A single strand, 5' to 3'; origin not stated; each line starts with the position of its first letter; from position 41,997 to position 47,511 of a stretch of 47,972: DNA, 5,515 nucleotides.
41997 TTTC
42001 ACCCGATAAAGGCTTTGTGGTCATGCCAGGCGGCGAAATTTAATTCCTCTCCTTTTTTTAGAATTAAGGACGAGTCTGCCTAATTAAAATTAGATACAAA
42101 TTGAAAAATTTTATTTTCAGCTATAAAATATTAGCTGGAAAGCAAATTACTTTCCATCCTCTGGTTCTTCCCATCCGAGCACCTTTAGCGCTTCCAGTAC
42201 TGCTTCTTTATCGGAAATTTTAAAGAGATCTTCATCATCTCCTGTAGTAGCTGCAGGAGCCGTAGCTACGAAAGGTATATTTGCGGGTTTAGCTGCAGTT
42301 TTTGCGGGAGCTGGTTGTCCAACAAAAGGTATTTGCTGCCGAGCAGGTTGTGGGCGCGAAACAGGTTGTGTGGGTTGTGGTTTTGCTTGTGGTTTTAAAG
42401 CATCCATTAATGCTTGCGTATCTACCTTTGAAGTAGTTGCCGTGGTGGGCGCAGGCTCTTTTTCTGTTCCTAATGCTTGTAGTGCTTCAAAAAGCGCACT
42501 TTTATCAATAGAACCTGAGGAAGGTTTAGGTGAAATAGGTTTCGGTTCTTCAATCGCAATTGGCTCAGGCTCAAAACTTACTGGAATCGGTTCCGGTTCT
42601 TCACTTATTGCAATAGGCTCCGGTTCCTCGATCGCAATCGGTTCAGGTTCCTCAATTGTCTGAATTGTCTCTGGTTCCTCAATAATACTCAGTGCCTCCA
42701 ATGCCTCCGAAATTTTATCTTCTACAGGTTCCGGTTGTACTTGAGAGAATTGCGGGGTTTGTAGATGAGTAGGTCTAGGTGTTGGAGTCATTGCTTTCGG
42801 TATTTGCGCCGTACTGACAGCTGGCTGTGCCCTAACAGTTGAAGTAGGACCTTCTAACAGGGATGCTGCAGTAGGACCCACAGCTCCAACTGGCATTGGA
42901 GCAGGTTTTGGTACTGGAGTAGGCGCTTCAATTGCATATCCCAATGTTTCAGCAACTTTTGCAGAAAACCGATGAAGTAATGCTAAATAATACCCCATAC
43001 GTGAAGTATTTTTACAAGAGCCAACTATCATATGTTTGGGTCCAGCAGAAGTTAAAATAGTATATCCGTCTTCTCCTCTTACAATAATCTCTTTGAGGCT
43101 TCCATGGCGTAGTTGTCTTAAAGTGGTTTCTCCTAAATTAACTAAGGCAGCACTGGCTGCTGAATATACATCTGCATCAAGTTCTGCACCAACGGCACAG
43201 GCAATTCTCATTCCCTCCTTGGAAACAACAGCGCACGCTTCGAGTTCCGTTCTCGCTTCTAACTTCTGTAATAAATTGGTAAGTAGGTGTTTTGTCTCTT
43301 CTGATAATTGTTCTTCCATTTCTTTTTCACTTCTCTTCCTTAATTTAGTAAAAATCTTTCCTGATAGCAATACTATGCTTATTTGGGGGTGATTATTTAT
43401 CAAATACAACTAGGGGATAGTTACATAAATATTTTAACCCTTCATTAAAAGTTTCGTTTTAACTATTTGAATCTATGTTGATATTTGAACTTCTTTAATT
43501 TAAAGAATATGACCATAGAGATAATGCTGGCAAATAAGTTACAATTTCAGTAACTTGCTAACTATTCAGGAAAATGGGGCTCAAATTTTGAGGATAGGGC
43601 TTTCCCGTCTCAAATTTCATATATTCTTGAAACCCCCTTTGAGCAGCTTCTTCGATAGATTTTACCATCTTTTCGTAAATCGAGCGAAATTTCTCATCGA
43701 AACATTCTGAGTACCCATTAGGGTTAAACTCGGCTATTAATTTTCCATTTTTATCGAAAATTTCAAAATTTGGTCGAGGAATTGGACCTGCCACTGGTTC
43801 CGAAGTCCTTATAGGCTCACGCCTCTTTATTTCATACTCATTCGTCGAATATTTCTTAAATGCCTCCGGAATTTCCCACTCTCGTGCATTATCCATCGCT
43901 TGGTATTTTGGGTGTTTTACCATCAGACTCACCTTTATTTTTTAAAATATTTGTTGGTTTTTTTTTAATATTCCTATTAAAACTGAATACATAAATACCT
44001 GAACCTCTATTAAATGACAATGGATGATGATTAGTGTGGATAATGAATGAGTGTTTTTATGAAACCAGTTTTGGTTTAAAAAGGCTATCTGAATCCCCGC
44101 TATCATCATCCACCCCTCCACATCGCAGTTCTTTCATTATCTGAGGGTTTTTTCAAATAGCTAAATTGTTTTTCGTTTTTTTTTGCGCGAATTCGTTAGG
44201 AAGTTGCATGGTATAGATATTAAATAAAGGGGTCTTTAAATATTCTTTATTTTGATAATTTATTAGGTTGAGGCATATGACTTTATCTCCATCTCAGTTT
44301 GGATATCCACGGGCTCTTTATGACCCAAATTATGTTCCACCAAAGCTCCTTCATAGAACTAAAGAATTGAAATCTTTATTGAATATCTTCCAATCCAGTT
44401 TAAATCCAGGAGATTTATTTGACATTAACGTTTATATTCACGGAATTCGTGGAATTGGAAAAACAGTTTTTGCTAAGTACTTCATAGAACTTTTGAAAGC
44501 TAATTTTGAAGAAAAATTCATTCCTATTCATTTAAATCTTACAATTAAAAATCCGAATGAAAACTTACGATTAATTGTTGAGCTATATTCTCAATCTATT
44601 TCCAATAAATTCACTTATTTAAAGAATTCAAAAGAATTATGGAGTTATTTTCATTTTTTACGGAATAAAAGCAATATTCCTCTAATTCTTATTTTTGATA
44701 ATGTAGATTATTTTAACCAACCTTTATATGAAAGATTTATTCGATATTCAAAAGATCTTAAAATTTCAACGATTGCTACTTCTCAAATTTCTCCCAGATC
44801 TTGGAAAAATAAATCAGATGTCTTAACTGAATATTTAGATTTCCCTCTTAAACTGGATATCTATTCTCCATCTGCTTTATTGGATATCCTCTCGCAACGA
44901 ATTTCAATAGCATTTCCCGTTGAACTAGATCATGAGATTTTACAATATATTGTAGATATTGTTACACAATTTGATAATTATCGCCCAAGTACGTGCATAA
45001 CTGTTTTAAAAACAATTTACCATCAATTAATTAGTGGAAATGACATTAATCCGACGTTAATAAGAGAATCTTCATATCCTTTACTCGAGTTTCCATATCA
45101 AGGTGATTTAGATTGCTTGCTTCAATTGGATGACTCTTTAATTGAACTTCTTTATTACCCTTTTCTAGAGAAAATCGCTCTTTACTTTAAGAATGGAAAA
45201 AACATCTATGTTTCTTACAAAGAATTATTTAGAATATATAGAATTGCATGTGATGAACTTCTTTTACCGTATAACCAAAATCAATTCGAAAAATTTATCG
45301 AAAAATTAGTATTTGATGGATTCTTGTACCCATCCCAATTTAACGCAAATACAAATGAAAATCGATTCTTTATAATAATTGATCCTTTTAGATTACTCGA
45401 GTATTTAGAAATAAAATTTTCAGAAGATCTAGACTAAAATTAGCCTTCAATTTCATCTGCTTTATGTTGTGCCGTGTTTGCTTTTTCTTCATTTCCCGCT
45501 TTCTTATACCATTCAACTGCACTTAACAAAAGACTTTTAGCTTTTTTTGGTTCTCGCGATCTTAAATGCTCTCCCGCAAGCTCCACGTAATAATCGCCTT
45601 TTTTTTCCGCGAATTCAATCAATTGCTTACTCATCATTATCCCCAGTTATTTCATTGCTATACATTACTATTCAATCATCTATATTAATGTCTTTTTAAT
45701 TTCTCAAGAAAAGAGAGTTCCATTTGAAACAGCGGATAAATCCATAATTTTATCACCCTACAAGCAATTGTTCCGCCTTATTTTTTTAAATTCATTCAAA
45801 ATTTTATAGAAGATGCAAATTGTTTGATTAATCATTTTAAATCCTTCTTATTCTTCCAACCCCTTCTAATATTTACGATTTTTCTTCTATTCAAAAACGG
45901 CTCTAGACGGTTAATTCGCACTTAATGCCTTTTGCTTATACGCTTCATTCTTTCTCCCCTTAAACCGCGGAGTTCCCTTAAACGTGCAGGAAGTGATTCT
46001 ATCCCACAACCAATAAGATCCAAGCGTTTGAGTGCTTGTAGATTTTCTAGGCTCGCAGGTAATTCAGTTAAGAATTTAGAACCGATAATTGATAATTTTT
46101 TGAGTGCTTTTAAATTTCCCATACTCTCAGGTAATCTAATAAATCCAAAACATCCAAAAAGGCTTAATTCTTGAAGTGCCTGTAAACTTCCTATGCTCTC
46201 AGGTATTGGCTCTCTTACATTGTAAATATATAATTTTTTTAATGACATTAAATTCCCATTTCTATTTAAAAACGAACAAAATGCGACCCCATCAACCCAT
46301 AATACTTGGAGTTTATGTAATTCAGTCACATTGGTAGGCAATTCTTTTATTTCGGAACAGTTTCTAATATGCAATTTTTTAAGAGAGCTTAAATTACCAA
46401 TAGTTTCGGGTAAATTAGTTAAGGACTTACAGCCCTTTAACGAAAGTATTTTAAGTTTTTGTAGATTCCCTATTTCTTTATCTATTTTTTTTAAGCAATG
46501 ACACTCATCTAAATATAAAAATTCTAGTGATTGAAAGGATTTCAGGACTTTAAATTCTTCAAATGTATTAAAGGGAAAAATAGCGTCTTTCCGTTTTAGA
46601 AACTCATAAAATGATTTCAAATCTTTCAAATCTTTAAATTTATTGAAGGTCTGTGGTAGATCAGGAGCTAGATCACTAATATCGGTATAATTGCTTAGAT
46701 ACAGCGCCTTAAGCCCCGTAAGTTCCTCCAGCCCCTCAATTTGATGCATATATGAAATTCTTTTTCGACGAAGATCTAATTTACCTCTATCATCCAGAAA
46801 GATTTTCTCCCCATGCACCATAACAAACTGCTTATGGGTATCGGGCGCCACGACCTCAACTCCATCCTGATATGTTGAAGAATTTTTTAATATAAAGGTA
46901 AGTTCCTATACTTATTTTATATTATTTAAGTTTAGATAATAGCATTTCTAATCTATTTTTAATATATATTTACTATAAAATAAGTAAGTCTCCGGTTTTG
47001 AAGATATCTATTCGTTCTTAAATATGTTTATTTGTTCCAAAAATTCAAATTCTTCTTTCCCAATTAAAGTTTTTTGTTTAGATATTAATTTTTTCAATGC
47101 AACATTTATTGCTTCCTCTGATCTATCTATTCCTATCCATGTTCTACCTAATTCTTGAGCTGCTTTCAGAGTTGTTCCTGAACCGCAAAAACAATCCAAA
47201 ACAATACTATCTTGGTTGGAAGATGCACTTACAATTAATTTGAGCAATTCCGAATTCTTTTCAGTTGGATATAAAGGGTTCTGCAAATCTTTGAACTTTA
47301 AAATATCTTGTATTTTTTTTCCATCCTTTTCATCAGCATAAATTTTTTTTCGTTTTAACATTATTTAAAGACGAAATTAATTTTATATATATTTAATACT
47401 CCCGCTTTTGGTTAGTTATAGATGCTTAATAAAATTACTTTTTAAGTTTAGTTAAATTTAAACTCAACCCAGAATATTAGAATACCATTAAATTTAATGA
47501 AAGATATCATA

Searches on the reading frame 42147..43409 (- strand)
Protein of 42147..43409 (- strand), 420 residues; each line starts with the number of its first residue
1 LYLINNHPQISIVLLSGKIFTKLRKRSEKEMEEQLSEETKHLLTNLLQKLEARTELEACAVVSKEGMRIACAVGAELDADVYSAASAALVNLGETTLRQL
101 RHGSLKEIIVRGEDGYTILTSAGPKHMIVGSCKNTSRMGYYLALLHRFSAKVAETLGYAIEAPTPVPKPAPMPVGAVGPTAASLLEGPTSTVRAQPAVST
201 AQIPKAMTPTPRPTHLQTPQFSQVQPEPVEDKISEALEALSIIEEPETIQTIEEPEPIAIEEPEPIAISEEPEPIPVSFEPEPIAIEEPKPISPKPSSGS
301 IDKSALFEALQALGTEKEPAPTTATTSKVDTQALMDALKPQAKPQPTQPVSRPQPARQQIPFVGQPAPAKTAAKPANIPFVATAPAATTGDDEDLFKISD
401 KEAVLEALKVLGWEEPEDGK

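Call 29: search_protein_families(library=ncbifam, proteins=[window:42147-43409:-], max_evalue=0.00001)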
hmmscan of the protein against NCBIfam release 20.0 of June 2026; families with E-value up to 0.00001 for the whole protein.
window:42147-43409:- (420 aa): 0 families

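Call 72: search_protein_families(library=pfam, proteins=[window:42147-43409:-], max_evalue=0.1)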
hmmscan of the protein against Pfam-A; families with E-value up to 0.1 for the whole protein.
window:42147-43409:- (420 aa): 1 family
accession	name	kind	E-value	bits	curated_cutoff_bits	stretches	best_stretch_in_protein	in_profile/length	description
PF03259.23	Robl_LC7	-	1.9e-12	47.2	23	1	45-129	4-88/91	Roadblock/LC7 domain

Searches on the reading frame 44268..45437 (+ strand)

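Call 29: search_protein_families(library=ncbifam, proteins=[window:44268-45437:+], max_evalue=0.00001)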
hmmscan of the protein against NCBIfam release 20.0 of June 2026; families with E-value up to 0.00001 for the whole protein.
window:44268-45437:+ (389 aa): 4 families
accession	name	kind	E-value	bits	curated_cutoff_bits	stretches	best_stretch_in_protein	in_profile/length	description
TIGR02928.1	TIGR02928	subfamily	6.4e-13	48.3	181.3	1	17-232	7-234/366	orc1/cdc6 family replication initiation protein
NF001623.0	PRK00411.1-1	equivalog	1.2e-12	47.3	311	1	19-232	25-249/411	ORC1-type DNA replication protein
NF001624.0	PRK00411.1-2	subfamily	1.9e-10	40.2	354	1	17-239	19-246/374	ORC1-type DNA replication protein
NF001625.0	PRK00411.1-3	equivalog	1.4e-06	27.2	501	1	17-89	26-96/415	ORC1-type DNA replication protein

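Call 72: search_protein_families(library=pfam, proteins=[window:44268-45437:+], max_evalue=0.1)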
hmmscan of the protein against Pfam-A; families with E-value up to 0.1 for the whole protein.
window:44268-45437:+ (389 aa): 7 families
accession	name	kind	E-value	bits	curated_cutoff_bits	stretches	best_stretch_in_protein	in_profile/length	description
PF13401.12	AAA_22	-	8.1e-05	23.4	27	1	55-161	8-108/130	AAA domain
PF13191.12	AAA_16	-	0.00031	21.7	32.6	1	27-87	2-63/167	AAA ATPase domain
PF01637.24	ATPase_2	-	0.0012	19.1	33.2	1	29-148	3-121/225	ATPase domain predominantly from Archaea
PF24883.2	NPHP3_N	-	0.0034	18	24.8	1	56-79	26-49/164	Nephrocystin 3, N-terminal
PF13173.12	AAA_14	-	0.0061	17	27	1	55-111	5-58/129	AAA domain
PF00004.35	AAA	-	0.0098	16.8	21.2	1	55-150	1-70/131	ATPase family associated with various cellular activities (AAA)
PF05729.18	NACHT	-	0.015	15.5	26.7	1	55-155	3-99/167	NACHT domain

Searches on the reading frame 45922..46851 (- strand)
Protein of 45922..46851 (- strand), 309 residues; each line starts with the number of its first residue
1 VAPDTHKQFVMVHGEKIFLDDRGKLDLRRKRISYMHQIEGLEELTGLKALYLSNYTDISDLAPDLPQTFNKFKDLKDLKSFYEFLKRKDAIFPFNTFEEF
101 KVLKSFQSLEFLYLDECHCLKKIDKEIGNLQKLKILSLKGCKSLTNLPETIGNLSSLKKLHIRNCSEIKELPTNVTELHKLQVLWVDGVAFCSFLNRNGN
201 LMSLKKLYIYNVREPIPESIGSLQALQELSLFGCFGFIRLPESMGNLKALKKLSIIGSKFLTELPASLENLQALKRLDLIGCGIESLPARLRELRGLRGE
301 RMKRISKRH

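Call 29: search_protein_families(library=ncbifam, proteins=[window:45922-46851:-], max_evalue=0.00001)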
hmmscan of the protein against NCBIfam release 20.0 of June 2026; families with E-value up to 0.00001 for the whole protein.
window:45922-46851:- (309 aa): 4 families
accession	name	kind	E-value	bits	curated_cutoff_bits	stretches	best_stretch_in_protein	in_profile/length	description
NF041400.1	XopAE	equivalog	5.6e-31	108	600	2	171-293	81-206/478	type III secretion system effector XopAE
NF041351.1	XopL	equivalog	1.3e-26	93.4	500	2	103-188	172-256/497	type III secretion system leucine-rich repeat domain-containing effector XopL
NF041381.1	XopAC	subfamily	9.7e-23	80.6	450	2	216-295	105-183/451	XopAC/AvrAC family type III secretion system effector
NF047464.1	FibnectbindLIC11051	equivalog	4.9e-13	48.4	1000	1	103-211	553-659/685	LIC_11051 family fibronectin-binding protein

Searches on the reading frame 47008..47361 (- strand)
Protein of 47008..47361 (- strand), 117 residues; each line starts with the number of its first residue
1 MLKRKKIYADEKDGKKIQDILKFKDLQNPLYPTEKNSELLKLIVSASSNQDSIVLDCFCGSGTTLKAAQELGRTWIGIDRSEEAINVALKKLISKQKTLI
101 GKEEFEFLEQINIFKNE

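Call 72: search_protein_families(library=pfam, proteins=[window:47008-47361:-], max_evalue=0.1)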
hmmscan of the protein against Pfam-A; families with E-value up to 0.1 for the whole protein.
window:47008-47361:- (117 aa): 9 families
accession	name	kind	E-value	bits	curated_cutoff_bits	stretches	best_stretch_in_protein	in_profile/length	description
PF01555.25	N6_N4_Mtase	-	8.2e-23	81.9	26.7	1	10-89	133-220/221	DNA methylase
PF13847.12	Methyltransf_31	-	2.3e-07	31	27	1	51-97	4-51/145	Methyltransferase domain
PF13649.12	Methyltransf_25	-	3.7e-05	24.8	27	1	54-93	1-42/97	Methyltransferase domain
PF13489.12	Methyltransf_23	-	0.00098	19.3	27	1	44-95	14-61/164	Methyltransferase domain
PF08242.18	Methyltransf_12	-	0.0037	18.4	30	1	59-101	5-49/98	Methyltransferase domain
PF08241.18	Methyltransf_11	-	0.0037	18.3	21.2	1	55-96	1-42/95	Methyltransferase domain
PF05724.17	TPMT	-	0.0065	16.6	26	1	33-97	20-84/218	Thiopurine S-methyltransferase (TPMT)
PF07021.18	MetW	-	0.063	13.3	21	1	49-96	12-60/193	Methionine biosynthesis protein MetW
PF02086.21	MethyltransfD12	-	0.071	13.3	22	1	38-102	7-72/253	D12 class N6 adenine-specific DNA methyltransferase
